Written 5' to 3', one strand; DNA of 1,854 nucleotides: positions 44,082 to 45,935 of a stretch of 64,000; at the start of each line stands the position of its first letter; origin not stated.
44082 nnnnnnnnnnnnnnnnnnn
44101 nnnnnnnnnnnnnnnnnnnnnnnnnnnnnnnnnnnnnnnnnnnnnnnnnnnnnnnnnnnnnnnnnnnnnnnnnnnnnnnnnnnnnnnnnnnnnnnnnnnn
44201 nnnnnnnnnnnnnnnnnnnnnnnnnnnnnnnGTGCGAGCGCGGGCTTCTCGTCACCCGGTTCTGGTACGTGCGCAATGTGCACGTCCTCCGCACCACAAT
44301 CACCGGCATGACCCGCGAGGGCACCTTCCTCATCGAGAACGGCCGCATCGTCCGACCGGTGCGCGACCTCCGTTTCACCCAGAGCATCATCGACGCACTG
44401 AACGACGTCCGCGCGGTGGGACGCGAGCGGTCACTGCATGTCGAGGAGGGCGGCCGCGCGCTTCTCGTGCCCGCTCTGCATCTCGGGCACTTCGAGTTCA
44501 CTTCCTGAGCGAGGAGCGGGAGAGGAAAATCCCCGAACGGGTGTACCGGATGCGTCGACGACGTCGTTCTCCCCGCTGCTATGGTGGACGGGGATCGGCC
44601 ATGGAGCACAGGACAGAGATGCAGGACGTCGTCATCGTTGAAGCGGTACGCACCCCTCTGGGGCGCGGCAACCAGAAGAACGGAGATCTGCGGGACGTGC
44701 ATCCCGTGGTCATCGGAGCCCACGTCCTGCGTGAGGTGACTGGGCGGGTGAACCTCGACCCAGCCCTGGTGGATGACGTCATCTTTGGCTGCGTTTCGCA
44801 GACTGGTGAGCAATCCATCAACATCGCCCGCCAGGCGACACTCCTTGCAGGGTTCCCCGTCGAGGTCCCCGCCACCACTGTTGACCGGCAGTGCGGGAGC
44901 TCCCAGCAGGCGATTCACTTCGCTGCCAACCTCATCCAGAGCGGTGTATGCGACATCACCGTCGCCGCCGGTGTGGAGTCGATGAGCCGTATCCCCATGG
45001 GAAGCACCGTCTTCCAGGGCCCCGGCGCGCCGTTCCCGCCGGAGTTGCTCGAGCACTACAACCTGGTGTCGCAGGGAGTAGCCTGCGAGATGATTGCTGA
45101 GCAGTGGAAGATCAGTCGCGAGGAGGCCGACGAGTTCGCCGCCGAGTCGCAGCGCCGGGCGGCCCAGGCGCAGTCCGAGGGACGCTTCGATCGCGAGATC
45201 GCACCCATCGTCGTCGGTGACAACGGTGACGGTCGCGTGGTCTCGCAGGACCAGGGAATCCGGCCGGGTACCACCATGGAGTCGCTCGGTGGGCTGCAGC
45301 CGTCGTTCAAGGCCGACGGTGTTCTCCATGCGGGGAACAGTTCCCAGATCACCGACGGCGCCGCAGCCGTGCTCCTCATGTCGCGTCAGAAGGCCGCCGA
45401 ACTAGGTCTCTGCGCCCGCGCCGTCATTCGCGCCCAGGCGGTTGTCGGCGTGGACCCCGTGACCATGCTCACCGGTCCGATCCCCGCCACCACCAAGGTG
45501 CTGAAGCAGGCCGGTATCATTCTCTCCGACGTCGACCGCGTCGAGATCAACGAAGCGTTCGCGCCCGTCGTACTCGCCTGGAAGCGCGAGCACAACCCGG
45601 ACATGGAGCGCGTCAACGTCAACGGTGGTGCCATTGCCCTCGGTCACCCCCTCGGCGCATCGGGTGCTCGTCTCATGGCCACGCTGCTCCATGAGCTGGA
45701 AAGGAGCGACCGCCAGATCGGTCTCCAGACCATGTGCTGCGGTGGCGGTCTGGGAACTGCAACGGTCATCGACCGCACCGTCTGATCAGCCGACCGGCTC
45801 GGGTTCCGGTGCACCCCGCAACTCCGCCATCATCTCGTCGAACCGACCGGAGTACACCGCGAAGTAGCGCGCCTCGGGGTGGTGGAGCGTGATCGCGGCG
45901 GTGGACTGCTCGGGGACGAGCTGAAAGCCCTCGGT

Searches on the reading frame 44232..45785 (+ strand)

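Call 38: search_protein_families(library=pfam, proteins=[window:44232-45785:+], max_evalue=0.001)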
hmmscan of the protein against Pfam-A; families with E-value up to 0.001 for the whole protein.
window:44232-45785:+ (517 aa): 3 families
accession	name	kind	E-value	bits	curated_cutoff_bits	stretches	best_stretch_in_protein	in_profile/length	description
PF00108.29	Thiolase_N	-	3.7e-74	249.8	26.4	1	133-385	1-259/260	Thiolase, N-terminal domain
PF02803.24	Thiolase_C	-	4.7e-45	152.6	27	1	396-514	4-122/123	Thiolase, C-terminal domain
PF00109.32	ketoacyl-synt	-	4.1e-06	27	20.8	1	211-252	164-205/252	Beta-ketoacyl synthase, N-terminal domain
